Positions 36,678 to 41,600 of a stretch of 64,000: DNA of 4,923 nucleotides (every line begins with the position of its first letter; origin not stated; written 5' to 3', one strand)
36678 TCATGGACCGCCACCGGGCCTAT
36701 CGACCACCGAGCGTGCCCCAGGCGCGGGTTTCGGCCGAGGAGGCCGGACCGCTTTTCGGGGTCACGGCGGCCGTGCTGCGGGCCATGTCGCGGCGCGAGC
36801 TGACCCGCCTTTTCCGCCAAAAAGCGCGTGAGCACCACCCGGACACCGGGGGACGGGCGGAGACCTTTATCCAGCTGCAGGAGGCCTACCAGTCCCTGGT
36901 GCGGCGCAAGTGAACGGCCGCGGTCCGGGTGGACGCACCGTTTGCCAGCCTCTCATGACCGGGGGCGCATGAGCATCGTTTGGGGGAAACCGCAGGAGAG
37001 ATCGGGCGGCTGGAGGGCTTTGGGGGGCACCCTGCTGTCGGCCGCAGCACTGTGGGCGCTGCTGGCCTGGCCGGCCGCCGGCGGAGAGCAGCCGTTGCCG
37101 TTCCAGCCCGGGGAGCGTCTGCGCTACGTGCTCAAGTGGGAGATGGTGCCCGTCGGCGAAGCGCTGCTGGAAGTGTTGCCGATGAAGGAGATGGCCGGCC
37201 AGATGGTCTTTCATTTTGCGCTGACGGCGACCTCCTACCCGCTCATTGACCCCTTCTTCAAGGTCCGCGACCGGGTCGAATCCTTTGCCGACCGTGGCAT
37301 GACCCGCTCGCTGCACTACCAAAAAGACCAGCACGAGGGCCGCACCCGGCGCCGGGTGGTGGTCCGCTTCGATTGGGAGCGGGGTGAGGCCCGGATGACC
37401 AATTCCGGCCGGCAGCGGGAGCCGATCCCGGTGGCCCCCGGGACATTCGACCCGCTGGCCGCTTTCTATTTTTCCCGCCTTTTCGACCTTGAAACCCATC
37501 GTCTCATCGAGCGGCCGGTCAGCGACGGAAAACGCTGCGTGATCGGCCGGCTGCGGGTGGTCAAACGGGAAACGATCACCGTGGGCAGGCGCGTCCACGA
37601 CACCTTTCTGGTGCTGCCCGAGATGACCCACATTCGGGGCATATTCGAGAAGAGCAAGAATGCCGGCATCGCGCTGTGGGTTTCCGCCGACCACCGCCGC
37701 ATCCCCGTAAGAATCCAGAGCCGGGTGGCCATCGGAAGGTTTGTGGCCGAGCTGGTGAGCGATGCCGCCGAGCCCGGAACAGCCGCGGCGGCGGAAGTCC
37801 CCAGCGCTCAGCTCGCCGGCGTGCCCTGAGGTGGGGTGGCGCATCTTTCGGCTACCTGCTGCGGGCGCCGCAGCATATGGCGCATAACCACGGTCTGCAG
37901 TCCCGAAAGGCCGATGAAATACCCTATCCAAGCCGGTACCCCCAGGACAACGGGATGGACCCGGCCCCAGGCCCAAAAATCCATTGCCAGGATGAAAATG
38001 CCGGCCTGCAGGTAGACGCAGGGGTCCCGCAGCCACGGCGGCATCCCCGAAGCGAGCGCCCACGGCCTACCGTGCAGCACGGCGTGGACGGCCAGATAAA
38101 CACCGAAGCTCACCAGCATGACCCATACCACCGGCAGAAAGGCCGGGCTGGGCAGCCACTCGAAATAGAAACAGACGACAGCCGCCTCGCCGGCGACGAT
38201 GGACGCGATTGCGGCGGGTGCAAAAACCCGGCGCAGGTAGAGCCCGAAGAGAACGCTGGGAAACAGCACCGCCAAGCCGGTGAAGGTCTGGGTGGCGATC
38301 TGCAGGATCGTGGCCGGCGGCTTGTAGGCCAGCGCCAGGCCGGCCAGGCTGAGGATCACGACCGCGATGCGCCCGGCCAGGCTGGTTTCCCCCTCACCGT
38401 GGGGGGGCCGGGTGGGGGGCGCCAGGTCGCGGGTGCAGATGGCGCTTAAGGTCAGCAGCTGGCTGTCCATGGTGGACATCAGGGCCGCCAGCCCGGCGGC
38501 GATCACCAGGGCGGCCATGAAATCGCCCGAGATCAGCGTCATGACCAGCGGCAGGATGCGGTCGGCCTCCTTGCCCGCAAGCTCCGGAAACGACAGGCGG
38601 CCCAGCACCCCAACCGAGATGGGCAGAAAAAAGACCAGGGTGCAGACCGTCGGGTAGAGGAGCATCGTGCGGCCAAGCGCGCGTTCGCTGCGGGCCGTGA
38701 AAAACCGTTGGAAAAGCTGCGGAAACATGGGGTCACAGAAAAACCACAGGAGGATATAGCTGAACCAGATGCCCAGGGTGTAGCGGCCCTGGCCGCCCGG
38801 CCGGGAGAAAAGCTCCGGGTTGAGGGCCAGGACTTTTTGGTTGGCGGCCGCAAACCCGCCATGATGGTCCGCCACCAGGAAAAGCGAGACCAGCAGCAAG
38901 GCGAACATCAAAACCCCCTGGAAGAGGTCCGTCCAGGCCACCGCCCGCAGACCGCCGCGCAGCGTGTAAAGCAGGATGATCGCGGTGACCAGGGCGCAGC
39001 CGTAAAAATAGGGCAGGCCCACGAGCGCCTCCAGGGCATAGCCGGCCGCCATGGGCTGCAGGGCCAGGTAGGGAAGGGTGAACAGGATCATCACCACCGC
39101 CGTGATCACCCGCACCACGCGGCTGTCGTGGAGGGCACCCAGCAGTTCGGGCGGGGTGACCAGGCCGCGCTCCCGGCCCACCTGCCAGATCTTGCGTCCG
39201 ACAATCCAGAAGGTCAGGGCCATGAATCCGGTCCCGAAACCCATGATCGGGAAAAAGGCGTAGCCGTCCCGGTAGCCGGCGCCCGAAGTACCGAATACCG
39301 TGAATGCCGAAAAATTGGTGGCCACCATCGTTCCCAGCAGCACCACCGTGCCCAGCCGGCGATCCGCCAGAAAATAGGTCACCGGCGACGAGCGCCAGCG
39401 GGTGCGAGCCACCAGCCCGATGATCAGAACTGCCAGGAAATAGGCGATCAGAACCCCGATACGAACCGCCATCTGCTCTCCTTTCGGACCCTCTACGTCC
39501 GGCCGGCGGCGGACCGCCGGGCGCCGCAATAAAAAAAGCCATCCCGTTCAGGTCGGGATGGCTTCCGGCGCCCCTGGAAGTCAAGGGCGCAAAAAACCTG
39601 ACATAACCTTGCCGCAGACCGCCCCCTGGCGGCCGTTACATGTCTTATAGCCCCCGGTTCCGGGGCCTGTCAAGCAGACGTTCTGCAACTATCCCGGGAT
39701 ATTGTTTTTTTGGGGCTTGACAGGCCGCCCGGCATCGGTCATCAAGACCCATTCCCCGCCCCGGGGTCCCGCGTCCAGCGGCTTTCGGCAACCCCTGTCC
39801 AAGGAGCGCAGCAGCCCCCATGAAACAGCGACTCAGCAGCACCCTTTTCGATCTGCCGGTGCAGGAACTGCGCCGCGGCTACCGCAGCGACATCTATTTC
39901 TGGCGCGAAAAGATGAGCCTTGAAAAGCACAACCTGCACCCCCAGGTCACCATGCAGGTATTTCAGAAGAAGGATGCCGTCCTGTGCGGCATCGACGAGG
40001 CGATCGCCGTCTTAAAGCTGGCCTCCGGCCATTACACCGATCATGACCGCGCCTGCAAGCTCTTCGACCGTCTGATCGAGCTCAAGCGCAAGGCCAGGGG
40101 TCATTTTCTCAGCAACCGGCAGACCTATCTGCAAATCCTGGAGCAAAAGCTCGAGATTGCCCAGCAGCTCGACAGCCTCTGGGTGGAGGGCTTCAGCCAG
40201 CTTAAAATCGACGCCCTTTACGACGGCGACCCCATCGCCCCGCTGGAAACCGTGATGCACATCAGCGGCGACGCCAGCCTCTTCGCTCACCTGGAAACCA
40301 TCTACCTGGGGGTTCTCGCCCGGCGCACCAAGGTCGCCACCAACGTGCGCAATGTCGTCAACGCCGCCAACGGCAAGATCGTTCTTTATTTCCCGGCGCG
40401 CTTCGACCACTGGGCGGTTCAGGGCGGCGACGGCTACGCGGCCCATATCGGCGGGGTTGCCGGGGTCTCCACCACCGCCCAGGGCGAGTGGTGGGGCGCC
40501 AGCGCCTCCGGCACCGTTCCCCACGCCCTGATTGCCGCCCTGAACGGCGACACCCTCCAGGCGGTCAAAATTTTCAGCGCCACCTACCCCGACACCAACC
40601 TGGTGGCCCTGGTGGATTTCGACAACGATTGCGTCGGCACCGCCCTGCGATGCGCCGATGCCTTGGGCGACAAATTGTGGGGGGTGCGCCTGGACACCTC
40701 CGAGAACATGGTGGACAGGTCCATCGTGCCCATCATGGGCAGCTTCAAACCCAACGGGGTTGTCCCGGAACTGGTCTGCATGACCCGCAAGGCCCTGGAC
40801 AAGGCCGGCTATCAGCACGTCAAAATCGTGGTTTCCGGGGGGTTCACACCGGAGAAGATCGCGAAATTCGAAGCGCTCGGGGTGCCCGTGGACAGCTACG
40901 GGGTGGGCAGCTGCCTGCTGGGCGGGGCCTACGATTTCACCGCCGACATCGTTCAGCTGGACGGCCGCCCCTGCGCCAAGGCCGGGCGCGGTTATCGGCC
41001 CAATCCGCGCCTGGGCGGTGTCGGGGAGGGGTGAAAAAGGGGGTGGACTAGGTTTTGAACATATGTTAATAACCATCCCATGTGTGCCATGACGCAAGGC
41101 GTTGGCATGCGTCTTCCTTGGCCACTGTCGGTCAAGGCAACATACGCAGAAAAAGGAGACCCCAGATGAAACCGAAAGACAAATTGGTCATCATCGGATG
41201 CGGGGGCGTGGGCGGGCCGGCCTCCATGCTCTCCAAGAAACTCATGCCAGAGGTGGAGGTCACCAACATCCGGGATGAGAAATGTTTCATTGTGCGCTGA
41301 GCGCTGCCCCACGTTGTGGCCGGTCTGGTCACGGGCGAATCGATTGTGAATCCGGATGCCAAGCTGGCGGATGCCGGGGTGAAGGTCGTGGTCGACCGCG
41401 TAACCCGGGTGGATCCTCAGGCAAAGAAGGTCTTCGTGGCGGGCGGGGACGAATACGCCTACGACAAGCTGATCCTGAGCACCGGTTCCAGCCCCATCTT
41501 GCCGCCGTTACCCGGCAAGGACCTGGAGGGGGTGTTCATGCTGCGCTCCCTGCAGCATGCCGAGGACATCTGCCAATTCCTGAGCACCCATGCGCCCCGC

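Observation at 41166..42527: In-frame UGA at the catalytic Cys position of a CoADR/NADH-oxidase-family flavoprotein: predicted selenoprotein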

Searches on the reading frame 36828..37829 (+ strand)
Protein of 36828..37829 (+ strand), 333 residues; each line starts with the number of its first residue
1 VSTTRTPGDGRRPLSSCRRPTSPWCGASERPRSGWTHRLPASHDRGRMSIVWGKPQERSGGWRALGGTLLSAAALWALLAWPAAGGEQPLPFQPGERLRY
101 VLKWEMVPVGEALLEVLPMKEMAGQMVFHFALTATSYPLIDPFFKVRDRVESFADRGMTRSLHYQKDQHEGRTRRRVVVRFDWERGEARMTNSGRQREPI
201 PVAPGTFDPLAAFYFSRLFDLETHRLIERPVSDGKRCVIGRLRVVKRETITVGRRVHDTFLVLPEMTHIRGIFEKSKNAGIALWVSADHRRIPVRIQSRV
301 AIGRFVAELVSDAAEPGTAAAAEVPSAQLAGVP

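Call 26: search_protein_families(library=pfam, proteins=[window:36828-37829:+], max_evalue=0.00001)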
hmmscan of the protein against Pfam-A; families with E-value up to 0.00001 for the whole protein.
window:36828-37829:+ (333 aa): 1 family
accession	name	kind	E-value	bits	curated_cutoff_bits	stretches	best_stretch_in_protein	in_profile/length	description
PF11306.15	DUF3108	-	2.2e-33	116.3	26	1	99-310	1-209/209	Protein of unknown function (DUF3108)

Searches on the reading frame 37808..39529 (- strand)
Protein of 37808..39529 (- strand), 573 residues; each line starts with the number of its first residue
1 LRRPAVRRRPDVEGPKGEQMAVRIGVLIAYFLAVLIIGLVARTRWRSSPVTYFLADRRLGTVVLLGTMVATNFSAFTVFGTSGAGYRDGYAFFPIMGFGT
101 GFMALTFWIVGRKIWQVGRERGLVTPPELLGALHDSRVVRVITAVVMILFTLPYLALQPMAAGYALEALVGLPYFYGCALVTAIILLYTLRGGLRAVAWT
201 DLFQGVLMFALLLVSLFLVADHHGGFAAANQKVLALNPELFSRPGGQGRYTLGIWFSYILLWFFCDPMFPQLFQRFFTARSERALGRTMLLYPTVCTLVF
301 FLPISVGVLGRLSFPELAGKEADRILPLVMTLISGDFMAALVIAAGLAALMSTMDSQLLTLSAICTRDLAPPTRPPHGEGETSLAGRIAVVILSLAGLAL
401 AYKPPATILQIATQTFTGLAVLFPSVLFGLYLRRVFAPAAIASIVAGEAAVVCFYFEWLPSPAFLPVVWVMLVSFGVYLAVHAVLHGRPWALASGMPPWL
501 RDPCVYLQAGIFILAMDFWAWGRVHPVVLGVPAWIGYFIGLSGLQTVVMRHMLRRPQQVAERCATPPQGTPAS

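Call 26: search_protein_families(library=pfam, proteins=[window:37808-39529:-], max_evalue=0.00001)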
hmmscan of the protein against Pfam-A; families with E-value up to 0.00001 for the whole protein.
window:37808-39529:- (573 aa): 1 family
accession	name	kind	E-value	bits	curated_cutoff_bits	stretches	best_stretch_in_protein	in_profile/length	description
PF00474.23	SSF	-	1.5e-46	159.5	22.8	1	52-447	1-406/406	Sodium:solute symporter family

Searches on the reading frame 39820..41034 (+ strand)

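Call 26: search_protein_families(library=pfam, proteins=[window:39820-41034:+], max_evalue=0.00001)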
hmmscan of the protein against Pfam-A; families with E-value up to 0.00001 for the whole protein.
window:39820-41034:+ (404 aa): 1 family
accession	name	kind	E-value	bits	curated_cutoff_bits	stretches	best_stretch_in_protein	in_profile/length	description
PF02749.22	QRPTase_N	-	7e-11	42.6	27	0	129-168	40-80/82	Quinolinate phosphoribosyl transferase, N-terminal domain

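Call 51: search_protein_families(library=ncbifam, proteins=[window:39820-41034:+], max_evalue=0.00001)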
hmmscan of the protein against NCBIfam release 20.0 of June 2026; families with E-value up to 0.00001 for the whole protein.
window:39820-41034:+ (404 aa): 10 families
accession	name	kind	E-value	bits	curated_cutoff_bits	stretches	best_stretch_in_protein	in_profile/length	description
NF005529.0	PRK07188.1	equivalog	3.7e-109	365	378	2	123-399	73-352/358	nicotinate phosphoribosyltransferase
NF006415.0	PRK08662.1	equivalog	5.8e-67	226.1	243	2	127-390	69-316/381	nicotinate phosphoribosyltransferase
NF009131.0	PRK12484.1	equivalog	2.1e-27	96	330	2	129-293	93-260/455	nicotinate phosphoribosyltransferase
TIGR01513.1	NAPRTase_put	equivalog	2.1e-26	92.9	297.4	2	117-294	77-257/452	nicotinate phosphoribosyltransferase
NF006695.0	PRK09243.1-2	equivalog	9.6e-26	90.4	469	2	115-293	81-263/480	nicotinate phosphoribosyltransferase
NF006696.0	PRK09243.1-3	equivalog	1.8e-25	89.5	503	2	104-293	74-265/451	nicotinate phosphoribosyltransferase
NF006694.0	PRK09243.1-1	equivalog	9.5e-19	67.4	663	1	126-372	92-321/485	nicotinate phosphoribosyltransferase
NF006698.0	PRK09243.1-5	equivalog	5.3e-17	61.7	531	1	115-295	88-266/440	nicotinate phosphoribosyltransferase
NF006697.0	PRK09243.1-4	equivalog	1.1e-16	60.5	776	1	100-373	71-323/488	nicotinate phosphoribosyltransferase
TIGR00078.1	nadC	equivalog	4e-08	32.8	198.4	0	130-212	58-140/269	carboxylating nicotinate-nucleotide diphosphorylase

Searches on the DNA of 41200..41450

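Call 49: search_rna_families(source=window, start=41200, end=41450, threshold=evalue, max_evalue=10, show_alignments=3)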
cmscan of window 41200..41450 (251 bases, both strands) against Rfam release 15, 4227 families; matches with E-value up to 10: 0.
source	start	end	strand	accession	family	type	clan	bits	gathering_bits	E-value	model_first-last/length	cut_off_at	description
